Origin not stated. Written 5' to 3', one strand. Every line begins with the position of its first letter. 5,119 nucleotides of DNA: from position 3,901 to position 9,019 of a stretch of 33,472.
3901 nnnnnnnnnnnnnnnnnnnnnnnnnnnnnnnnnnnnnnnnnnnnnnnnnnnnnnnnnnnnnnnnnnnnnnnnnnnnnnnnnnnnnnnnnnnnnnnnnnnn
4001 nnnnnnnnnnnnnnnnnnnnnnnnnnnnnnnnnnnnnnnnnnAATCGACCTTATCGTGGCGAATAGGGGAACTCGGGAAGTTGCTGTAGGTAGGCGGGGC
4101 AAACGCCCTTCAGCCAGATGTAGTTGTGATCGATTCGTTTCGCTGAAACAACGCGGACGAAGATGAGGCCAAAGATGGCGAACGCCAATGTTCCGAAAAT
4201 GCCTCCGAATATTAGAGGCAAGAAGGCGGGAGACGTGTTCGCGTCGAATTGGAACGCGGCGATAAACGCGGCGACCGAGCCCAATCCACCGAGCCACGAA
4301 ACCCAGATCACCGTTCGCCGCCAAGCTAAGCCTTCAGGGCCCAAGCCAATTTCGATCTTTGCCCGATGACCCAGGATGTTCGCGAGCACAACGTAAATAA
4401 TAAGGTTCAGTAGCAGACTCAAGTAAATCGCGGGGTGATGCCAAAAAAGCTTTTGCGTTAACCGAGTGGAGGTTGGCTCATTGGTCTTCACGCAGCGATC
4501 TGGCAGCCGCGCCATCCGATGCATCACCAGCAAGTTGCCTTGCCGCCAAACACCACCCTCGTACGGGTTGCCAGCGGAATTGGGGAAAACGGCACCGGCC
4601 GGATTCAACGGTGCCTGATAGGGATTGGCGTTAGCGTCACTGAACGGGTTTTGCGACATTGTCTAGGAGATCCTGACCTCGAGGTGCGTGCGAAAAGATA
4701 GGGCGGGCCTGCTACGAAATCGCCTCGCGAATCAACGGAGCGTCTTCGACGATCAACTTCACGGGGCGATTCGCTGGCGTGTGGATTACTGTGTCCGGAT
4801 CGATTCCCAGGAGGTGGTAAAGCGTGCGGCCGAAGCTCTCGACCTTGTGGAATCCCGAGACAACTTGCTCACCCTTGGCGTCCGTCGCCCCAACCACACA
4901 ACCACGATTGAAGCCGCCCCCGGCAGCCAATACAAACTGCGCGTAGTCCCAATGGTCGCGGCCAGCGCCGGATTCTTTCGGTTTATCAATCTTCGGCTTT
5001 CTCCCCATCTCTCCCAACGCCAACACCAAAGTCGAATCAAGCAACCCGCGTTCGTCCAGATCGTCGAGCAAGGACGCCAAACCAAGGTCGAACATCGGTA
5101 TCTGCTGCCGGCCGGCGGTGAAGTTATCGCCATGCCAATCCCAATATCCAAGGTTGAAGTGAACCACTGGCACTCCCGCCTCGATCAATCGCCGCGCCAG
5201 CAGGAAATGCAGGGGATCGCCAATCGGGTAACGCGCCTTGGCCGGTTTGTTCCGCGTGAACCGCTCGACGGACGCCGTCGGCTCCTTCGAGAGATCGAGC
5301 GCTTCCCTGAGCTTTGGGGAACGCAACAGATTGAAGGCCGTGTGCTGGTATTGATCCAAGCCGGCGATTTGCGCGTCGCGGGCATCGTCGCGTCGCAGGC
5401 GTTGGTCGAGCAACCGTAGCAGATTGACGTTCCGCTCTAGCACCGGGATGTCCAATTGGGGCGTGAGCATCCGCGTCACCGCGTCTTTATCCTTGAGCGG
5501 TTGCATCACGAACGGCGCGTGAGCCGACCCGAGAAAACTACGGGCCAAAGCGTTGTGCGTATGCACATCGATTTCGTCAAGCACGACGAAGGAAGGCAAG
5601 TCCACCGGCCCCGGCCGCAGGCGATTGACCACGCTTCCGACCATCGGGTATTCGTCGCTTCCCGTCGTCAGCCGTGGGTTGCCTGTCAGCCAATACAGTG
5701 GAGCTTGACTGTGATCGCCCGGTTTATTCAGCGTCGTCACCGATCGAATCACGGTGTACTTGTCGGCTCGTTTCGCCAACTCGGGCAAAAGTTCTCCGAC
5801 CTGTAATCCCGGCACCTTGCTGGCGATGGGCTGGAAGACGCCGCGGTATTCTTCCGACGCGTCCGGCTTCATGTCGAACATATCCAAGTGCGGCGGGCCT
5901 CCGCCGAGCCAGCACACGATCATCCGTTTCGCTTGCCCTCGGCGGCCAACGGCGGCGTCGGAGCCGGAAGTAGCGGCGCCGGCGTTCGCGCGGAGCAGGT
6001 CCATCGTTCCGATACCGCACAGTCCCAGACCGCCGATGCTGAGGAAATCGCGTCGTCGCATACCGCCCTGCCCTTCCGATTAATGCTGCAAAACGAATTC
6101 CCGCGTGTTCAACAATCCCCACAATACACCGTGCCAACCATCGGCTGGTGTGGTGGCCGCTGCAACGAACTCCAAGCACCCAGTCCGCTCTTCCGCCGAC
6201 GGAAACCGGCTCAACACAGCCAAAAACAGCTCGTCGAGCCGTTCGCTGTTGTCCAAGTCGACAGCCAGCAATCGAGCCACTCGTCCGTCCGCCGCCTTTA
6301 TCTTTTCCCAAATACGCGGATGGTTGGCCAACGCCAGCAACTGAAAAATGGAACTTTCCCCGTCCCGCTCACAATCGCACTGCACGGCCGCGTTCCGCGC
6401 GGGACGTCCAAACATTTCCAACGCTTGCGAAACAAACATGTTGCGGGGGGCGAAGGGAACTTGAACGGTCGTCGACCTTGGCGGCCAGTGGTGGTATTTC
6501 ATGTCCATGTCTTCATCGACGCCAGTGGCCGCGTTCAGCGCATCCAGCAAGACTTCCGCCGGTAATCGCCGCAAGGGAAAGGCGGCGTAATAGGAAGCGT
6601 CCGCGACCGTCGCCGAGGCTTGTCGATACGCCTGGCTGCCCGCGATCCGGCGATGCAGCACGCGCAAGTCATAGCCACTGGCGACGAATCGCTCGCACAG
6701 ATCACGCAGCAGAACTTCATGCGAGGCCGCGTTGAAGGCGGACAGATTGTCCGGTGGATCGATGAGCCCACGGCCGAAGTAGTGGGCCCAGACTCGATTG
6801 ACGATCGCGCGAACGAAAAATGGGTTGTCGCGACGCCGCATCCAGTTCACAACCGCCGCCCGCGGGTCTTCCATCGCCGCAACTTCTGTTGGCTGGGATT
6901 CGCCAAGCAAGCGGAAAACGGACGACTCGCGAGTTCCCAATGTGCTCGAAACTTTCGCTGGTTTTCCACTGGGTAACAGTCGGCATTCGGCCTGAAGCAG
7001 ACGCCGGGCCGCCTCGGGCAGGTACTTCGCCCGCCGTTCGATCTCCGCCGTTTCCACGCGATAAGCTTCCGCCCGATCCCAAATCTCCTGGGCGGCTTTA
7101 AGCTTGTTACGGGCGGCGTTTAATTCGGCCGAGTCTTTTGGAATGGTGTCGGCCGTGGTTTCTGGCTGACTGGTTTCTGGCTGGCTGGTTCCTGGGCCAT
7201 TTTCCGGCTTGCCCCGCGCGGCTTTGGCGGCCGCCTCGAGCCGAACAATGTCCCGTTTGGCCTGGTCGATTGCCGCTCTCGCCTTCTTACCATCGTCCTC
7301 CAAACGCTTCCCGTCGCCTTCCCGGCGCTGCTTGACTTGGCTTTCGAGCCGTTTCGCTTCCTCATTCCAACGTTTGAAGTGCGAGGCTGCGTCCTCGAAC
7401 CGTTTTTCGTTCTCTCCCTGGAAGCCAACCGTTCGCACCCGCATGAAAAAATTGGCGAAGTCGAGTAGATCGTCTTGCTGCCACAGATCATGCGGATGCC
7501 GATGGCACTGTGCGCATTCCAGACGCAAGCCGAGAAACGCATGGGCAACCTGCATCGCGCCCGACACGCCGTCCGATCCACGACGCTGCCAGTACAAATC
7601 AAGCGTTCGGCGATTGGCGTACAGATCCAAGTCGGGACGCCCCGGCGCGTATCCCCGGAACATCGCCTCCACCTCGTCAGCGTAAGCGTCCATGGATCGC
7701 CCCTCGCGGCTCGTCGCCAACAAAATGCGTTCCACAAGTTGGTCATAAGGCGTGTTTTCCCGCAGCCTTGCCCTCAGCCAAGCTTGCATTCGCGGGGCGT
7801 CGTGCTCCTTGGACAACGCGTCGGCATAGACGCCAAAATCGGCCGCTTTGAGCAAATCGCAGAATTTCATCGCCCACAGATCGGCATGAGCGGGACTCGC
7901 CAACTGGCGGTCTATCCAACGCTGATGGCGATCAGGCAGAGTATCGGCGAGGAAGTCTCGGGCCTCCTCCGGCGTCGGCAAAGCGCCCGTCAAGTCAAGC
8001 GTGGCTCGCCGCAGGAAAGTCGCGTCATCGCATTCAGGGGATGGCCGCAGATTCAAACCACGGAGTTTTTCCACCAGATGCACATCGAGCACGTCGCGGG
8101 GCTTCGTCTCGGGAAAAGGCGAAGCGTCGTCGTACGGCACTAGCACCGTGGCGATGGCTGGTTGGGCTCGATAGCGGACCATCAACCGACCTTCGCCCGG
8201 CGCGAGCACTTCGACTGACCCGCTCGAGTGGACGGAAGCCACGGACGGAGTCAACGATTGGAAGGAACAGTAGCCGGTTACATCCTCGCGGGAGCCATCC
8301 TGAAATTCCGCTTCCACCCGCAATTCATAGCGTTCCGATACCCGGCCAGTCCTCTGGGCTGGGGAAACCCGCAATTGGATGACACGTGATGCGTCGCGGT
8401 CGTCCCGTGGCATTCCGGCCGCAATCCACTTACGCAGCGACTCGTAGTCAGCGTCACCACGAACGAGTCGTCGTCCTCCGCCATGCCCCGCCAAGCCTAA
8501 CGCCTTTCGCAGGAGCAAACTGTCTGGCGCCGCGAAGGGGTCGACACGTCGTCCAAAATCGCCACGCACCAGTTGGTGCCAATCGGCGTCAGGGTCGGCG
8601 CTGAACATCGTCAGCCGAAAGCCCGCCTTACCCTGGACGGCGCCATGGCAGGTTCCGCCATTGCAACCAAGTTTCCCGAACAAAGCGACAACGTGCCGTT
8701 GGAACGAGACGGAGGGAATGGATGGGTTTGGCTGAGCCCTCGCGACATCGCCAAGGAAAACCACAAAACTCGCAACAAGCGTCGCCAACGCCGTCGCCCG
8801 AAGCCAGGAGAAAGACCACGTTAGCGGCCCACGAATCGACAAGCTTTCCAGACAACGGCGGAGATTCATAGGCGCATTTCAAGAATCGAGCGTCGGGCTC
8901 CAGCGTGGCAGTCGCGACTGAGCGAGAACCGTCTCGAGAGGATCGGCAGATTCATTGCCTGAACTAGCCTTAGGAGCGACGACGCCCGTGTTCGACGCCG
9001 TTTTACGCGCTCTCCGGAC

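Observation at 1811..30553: A 22-gene, 28.7-kb unidirectional array encodes a complete quinol-to-oxygen chain plus cofactor biogenesis, then continues into DUF1553/DUF1501 and a copper-monooxygenase-like gene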

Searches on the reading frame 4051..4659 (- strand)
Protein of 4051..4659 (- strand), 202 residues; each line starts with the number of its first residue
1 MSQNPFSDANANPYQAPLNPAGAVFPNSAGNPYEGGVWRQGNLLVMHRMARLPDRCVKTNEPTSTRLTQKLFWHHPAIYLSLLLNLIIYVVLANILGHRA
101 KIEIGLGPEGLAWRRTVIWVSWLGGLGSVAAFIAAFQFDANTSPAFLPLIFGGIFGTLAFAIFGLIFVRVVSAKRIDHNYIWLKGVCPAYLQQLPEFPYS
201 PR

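Call 6: search_protein_families(library=pfam, proteins=[window:4051-4659:-], max_evalue=0.01)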
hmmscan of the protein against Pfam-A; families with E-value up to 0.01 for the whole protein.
window:4051-4659:- (202 aa): 1 family
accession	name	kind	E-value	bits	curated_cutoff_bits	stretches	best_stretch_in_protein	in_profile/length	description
PF03631.20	Virul_fac_BrkB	-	5.1e-05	23.5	33.7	1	72-172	110-216/259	Virulence factor BrkB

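Call 35: search_protein_families(library=ncbifam, proteins=[window:4051-4659:-], max_evalue=0.01)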
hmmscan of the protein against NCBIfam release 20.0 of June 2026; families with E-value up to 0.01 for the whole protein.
window:4051-4659:- (202 aa): 0 families

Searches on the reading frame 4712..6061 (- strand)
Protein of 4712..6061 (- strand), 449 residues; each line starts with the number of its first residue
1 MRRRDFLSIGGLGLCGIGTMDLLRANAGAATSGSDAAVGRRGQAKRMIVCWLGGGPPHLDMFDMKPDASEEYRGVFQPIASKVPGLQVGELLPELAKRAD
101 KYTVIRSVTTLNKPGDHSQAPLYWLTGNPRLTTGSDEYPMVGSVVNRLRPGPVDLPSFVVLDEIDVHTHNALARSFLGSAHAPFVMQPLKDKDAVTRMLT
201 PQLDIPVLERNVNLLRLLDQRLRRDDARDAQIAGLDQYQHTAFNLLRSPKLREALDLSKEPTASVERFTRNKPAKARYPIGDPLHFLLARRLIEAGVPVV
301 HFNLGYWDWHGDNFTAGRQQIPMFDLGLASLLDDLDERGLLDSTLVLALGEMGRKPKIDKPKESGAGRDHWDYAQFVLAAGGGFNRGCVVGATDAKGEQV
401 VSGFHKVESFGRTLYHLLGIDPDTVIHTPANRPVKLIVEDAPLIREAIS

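Call 6: search_protein_families(library=pfam, proteins=[window:4712-6061:-], max_evalue=0.01)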
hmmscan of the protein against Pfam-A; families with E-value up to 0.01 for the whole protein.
window:4712-6061:- (449 aa): 1 family
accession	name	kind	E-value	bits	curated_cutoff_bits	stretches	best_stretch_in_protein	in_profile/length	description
PF07394.17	DUF1501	-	2.3e-78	264.5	27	1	44-444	1-386/390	Protein of unknown function (DUF1501)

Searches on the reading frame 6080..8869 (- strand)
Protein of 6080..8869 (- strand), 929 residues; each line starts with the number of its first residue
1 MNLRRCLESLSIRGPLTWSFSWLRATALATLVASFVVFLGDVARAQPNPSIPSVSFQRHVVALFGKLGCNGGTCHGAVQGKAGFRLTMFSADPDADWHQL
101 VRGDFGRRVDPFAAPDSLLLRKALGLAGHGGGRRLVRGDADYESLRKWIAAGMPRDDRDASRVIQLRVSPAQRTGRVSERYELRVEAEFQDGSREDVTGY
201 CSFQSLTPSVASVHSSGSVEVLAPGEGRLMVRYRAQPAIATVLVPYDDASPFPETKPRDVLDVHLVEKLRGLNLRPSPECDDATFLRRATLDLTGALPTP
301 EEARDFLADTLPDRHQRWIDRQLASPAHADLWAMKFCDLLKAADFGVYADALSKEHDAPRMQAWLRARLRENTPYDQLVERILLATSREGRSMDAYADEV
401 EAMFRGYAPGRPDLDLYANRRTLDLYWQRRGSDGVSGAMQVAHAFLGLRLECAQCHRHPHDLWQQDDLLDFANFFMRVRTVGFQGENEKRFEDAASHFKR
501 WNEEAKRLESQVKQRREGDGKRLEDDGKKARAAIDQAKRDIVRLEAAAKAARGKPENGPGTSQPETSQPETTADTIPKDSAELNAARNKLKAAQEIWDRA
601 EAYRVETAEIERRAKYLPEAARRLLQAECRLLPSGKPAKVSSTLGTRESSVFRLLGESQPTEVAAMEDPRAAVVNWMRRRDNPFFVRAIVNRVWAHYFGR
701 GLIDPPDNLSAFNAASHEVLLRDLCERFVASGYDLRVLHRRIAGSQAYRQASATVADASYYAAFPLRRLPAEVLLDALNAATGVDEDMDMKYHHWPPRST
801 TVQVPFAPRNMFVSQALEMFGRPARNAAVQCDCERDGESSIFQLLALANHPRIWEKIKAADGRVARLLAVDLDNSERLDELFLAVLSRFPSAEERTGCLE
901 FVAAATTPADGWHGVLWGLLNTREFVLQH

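Call 6: search_protein_families(library=pfam, proteins=[window:6080-8869:-], max_evalue=0.01)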
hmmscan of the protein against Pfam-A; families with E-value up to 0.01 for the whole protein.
window:6080-8869:- (929 aa): 2 families
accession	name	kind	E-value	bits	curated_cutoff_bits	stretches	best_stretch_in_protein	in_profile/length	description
PF07583.16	PSCyt2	-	1.6e-44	152.8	29.8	1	262-479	3-208/209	Protein of unknown function (DUF1549)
PF07587.16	PSD1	-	3.9e-40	138.2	28.5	1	670-901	2-243/244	Protein of unknown function (DUF1553)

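Call 23: find_homologous_proteins(query=window:6080-8869:-, max_evalue=1e-20)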
Query window:6080-8869:- (929 aa): 1883 proteins with E <= 1e-20 among 8000 candidates; the best 120 are listed.
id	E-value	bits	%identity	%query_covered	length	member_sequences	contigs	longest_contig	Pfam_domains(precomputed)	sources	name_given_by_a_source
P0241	0.0e+0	2125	100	100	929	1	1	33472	PF07587.17,PF07583.17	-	-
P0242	0.0e+0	1897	90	100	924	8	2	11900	PF07587.17,PF07583.17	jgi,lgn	jgi:hypothetical protein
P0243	0.0e+0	1585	76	98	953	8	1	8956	PF07587.17,PF07583.17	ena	-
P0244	0.0e+0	1518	76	94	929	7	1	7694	PF07587.17,PF07583.17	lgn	-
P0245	0.0e+0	1186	58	99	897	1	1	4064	PF07587.17,PF02368.25,PF07583.17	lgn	-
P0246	0.0e+0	1183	61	94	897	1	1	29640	PF07587.17,PF02368.25,PF07583.17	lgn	-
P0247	0.0e+0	1180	60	97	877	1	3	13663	PF07587.17,PF02368.25,PF07583.17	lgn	-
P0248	0.0e+0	1180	61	94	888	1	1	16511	PF07587.17,PF02368.25,PF07583.17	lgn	-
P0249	0.0e+0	1180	61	94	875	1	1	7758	PF07587.17,PF07583.17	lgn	-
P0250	0.0e+0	1179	60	94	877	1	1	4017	PF07587.17,PF07583.17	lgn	-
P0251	0.0e+0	1175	62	94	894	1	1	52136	PF07587.17,PF07583.17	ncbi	ncbi:MAG: DUF1553 domain-containing protein [Pirellulales bacterium]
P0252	0.0e+0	1175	60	95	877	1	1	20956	PF07587.17,PF02368.25,PF07583.17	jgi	-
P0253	0.0e+0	1172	60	94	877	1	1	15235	PF07587.17,PF02368.25,PF07583.17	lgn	-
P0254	0.0e+0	1171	60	97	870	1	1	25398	PF07587.17,PF02368.25,PF07583.17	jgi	jgi:hypothetical protein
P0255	0.0e+0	1167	59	94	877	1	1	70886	PF07587.17,PF07583.17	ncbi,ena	-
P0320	0.0e+0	1114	58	96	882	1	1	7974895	PF07587.17,PF07583.17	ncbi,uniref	ncbi:DUF1553 domain-containing protein [Anatilimnocola sp. NA78]|uniref:DUF1553 domain-containing pr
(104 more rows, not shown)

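Call 24: find_encoding_contigs(protein=P0243, flank=10000, max_places=2)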
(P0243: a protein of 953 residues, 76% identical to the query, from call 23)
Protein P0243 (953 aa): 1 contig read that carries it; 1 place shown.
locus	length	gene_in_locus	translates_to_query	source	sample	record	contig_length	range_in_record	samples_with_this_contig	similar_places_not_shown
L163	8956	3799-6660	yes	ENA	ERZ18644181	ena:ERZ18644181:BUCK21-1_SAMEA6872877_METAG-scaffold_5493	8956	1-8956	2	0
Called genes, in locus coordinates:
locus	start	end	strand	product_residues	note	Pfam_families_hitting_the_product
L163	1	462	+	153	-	?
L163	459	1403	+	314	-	PF00005:ABC_tran, PF13304:AAA_21 (faint)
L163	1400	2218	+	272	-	PF01061:ABC2_membrane, PF12679:ABC2_membrane_2 (weak), PF12698:ABC2_membrane_3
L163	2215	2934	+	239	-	PF08534:Redoxin, PF00578:AhpC-TSA (weak), PF02630:SCO1-SenC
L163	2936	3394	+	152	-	PF04238:DUF420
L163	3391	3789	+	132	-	-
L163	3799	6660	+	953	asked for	PF07583:PSCyt2, PF07587:PSD1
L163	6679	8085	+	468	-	PF07394:DUF1501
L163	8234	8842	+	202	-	-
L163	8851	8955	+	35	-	?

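Call 25: find_encoding_contigs(protein=P0251, flank=10000, max_places=2)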
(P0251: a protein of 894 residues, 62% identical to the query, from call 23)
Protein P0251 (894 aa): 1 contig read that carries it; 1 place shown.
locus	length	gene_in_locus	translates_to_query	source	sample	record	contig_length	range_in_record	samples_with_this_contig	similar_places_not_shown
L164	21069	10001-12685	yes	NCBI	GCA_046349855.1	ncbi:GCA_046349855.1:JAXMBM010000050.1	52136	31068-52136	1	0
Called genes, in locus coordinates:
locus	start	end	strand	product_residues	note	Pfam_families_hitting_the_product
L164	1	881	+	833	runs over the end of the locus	-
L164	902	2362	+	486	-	PF07394:DUF1501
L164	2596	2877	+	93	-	-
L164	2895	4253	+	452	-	PF00067:p450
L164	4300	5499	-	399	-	-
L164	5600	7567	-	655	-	PF03190:Thioredox_DsbH, PF13899:Thioredoxin_7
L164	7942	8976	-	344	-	PF16697:Yop-YscD_cpl, PF00498:FHA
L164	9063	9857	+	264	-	PF03096:Ndr, PF00561:Abhydrolase_1, PF00975:Thioesterase, PF12146:Hydrolase_4, PF12697:Abhydrolase_6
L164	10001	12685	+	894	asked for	PF07583:PSCyt2, PF07587:PSD1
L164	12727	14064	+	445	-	PF07394:DUF1501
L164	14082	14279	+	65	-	PF00400:WD40 (weak)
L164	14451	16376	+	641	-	PF02985:HEAT (faint), PF03130:HEAT_PBS (faint), PF13646:HEAT_2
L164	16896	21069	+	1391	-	PF00404:Dockerin_1, PF17963:Big_9, PF03098:An_peroxidase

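Call 26: find_encoding_contigs(protein=P0320, flank=10000, max_places=2)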
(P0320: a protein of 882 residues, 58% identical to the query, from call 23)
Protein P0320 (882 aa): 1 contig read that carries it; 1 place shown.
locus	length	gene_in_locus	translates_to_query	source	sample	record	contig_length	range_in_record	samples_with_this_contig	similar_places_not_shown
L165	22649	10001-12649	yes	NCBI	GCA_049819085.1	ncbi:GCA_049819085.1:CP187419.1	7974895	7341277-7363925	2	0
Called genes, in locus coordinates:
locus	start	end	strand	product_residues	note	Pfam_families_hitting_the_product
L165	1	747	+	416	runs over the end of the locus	PF00155:Aminotran_1_2, PF00266:Aminotran_5, PF01053:Cys_Met_Meta_PP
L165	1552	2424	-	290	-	PF13557:Phenol_MetA_deg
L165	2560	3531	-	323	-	PF00126:HTH_1, PF03466:LysR_substrate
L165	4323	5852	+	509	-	PF00884:Sulfatase, PF14707:Sulfatase_C (weak)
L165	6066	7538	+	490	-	PF07396:Porin_O_P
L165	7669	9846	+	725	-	PF09371:Tex_N, PF22706:Tex_central_region, PF16921:Tex_YqgF, PF14635:HHH_7, PF12836:HHH_3, PF17674:HHH_9, PF00575:S1, PF23459:S1_RRP5 (weak), +1 more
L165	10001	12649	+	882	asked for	PF07583:PSCyt2, PF07587:PSD1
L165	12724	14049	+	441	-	PF07394:DUF1501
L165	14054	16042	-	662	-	PF21231:GH141_M (weak), PF05048:NosD (faint), PF13229:Beta_helix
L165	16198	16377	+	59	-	-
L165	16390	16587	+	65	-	-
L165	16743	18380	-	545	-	PF00672:HAMP, PF00015:MCPsignal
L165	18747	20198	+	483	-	PF04966:OprB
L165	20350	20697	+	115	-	-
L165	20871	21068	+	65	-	PF00313:CSD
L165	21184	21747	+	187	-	PF00186:DHFR_1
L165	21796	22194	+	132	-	PF08332:CaMKII_AD, PF13474:SnoaL_3, PF14534:DUF4440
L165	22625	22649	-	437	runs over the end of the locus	PF00275:EPSP_synthase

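Call 72: find_encoding_contigs(protein=P0244, flank=10000, max_places=2)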
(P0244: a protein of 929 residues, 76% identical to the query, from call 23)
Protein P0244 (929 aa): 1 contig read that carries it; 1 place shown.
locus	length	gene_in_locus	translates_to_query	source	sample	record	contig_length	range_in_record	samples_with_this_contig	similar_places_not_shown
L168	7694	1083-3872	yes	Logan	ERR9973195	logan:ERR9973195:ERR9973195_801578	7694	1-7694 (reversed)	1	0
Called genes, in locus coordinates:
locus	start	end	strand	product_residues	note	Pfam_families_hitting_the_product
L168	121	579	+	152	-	PF04238:DUF420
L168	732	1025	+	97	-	-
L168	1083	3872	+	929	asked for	PF07583:PSCyt2, PF07587:PSD1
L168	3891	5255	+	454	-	PF07394:DUF1501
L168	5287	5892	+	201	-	-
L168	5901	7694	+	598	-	?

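Call 73: find_encoding_contigs(protein=P0246, flank=10000, max_places=2)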
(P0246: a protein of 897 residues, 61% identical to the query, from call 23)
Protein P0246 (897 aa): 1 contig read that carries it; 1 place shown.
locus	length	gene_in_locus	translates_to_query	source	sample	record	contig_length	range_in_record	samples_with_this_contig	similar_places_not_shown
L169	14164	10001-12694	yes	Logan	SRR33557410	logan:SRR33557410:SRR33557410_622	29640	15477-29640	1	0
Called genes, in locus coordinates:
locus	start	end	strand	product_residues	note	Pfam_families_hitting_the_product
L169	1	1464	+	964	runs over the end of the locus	PF02700:PurS (faint), PF18072:FGAR-AT_linker, PF00586:AIRS, PF02769:AIRS_C, PF22689:FGAR-AT_PurM_N-like, PF00586:AIRS, PF02769:AIRS_C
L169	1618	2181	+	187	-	PF04525:LOR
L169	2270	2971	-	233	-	PF21948:LplA-B_cat, PF03099:BPL_LplA_LipB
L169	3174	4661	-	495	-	PF00370:FGGY_N, PF02782:FGGY_C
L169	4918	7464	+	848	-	PF04151:PPC (faint)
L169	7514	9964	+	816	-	PF07583:PSCyt2, PF07587:PSD1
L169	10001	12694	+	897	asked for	PF02368:Big_2, PF07583:PSCyt2, PF07587:PSD1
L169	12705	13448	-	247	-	-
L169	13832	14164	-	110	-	?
